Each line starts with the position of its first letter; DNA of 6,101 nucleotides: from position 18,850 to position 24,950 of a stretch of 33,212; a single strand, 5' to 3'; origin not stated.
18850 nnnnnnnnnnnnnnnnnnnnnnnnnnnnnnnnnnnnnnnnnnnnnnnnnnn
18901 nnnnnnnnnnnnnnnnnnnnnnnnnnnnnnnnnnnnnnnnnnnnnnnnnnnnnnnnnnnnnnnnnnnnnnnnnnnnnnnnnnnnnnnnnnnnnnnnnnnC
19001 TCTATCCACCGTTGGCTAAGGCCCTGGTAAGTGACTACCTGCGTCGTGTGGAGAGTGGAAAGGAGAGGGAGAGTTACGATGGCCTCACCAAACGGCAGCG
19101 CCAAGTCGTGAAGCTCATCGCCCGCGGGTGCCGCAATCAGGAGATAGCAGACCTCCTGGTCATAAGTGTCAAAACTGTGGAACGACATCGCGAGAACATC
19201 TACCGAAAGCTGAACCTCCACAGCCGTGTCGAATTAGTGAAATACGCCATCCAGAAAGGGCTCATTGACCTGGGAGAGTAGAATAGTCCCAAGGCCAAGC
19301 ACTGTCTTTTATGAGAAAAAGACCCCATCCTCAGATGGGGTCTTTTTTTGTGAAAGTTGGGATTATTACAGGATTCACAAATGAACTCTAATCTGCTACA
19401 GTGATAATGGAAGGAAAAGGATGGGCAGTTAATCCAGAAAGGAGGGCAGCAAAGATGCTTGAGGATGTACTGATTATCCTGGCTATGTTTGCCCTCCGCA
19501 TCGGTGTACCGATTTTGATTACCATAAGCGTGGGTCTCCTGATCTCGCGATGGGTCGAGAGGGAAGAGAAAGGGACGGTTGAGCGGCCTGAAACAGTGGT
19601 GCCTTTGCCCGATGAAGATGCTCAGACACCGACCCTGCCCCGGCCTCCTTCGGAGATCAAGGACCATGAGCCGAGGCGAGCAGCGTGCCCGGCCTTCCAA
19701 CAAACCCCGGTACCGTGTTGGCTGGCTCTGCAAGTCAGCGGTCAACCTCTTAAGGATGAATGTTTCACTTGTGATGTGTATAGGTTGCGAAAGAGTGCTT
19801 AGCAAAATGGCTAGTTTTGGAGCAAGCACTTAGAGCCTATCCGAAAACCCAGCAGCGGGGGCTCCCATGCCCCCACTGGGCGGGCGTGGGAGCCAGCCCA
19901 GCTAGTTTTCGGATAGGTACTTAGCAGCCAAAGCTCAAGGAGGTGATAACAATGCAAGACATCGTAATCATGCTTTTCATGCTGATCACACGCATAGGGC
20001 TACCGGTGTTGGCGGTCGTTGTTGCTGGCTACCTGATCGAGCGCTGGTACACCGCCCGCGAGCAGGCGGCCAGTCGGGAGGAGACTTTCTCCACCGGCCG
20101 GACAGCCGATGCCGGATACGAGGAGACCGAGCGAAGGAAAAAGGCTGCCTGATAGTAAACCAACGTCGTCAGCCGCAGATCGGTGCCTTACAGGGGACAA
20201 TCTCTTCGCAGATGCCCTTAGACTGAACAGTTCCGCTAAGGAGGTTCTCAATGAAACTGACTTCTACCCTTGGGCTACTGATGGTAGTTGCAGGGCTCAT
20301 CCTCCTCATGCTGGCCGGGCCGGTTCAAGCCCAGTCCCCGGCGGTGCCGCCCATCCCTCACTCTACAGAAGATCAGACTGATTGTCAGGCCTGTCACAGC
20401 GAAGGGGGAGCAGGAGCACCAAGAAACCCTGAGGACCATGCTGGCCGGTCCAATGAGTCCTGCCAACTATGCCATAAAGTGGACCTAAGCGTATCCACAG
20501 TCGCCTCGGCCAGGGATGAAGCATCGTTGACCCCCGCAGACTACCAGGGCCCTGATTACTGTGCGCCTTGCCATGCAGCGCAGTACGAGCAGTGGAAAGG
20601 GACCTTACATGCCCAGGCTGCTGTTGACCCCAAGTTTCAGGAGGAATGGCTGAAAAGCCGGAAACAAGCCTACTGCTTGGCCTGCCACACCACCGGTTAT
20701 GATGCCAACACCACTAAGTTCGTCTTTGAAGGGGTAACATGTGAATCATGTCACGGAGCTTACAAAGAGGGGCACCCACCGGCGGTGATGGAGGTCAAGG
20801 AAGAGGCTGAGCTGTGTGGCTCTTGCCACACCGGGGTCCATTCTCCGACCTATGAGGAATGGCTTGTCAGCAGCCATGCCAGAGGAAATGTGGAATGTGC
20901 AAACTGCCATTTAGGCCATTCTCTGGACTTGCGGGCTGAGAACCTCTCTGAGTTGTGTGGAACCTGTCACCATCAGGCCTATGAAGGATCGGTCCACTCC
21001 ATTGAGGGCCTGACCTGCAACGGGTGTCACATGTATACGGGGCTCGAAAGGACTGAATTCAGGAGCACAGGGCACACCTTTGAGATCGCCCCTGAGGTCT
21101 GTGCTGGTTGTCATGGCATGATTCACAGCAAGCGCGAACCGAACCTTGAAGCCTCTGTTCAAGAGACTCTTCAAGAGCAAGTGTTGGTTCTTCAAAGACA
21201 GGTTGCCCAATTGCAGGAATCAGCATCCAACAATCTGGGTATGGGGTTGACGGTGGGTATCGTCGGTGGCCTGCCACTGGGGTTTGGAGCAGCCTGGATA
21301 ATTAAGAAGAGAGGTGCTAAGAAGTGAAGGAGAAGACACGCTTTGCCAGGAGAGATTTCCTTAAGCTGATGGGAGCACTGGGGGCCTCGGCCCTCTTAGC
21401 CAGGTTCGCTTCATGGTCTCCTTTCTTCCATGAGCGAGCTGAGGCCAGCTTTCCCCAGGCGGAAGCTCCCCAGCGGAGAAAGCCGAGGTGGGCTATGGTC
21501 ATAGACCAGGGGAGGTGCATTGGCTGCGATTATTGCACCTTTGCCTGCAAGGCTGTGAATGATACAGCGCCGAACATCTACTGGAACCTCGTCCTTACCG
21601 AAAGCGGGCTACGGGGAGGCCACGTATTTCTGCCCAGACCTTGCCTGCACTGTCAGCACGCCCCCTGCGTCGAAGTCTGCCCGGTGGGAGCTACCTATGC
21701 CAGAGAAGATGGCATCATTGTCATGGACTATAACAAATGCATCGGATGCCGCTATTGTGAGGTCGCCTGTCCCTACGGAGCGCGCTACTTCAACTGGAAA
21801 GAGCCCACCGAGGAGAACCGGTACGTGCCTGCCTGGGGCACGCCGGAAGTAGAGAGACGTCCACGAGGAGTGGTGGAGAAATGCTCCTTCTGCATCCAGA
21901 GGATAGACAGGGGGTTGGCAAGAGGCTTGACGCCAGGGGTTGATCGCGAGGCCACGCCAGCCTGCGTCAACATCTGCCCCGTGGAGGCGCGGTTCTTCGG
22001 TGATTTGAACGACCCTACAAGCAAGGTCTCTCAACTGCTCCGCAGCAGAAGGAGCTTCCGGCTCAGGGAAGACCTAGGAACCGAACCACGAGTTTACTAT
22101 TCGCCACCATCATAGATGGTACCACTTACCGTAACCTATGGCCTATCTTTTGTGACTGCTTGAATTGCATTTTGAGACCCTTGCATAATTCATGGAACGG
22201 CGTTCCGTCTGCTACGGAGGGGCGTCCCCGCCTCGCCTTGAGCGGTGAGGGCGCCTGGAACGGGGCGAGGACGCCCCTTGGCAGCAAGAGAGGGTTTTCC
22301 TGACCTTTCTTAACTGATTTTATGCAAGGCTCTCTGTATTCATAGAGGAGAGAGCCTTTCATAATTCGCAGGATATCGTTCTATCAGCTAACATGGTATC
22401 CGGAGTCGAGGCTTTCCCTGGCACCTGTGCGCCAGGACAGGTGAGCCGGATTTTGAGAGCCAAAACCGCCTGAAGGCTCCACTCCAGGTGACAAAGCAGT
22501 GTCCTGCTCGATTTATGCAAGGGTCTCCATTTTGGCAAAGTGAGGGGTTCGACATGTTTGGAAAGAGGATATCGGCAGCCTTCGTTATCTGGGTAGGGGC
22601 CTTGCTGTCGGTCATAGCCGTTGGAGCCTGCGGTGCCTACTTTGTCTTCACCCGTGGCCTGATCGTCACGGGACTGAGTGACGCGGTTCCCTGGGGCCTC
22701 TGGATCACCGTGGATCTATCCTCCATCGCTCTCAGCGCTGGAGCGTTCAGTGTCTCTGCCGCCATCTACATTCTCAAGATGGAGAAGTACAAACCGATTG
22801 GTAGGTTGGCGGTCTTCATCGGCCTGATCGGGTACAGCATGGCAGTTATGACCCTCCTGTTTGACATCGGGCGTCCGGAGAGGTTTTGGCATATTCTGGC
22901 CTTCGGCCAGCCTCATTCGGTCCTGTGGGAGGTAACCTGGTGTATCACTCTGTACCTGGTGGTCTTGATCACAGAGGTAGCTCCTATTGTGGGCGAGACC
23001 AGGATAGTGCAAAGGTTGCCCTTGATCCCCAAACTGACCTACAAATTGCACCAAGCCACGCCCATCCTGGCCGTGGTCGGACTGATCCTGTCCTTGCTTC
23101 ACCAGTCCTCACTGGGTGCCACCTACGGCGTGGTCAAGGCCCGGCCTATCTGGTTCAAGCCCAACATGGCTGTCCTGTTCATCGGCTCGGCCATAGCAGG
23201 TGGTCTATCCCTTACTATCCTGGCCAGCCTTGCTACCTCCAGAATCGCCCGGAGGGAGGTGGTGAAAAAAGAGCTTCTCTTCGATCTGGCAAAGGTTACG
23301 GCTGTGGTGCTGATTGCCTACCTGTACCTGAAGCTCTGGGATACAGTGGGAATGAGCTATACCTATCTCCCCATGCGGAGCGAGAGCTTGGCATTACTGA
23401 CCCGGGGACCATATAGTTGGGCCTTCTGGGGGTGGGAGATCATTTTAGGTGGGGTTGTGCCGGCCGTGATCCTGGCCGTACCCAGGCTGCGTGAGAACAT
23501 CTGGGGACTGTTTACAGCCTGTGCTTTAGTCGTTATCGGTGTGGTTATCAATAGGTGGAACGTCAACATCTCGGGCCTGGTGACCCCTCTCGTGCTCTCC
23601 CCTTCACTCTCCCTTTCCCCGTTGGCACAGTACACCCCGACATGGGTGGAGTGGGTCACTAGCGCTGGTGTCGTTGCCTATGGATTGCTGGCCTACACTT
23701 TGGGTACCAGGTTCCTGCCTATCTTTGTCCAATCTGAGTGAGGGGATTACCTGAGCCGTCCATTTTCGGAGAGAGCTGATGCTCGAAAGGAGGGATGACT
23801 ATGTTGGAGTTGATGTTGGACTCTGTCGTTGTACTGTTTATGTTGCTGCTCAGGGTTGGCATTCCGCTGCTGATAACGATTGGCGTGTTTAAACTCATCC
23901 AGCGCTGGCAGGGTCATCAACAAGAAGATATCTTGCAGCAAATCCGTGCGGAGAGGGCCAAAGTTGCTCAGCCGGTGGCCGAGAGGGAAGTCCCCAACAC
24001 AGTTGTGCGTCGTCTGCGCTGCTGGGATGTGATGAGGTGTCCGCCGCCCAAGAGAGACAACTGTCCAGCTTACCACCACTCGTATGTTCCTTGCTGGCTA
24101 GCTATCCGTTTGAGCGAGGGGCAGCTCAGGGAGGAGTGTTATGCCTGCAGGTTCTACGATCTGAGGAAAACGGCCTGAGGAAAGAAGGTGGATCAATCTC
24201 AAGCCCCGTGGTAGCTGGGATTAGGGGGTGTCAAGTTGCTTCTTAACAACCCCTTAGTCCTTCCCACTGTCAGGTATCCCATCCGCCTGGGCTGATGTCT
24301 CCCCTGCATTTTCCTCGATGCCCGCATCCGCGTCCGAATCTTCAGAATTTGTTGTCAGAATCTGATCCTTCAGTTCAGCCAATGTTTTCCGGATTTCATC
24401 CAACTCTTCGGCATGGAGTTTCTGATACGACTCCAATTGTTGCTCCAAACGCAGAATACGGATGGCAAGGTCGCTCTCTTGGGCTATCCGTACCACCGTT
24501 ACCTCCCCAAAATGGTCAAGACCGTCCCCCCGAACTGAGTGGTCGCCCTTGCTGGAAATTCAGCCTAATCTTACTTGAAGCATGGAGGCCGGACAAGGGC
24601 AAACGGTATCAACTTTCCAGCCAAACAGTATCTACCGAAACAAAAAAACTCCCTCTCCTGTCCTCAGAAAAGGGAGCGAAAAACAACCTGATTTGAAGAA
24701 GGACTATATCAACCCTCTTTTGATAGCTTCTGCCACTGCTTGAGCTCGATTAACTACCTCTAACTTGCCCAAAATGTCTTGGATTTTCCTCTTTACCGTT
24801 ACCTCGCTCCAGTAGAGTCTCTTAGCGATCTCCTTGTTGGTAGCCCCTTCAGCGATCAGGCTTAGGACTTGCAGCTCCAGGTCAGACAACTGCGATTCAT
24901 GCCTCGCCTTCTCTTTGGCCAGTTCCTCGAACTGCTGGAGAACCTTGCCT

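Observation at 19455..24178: Decahaem cytochrome / NrfC / NrfD module bracketed by three paralogous small membrane proteins with a conserved Cys-rich tail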

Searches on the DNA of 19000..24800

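Call 63: search_rna_families(source=window, start=19000, end=24800, threshold=evalue, max_evalue=1)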
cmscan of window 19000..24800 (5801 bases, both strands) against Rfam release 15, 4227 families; matches with E-value up to 1: 1.
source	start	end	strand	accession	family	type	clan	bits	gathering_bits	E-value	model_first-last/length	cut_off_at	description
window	19313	19397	-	RF00506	Thr_leader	Cis-reg; leader;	-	22.7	55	0.64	1-118/118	no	Threonine operon leader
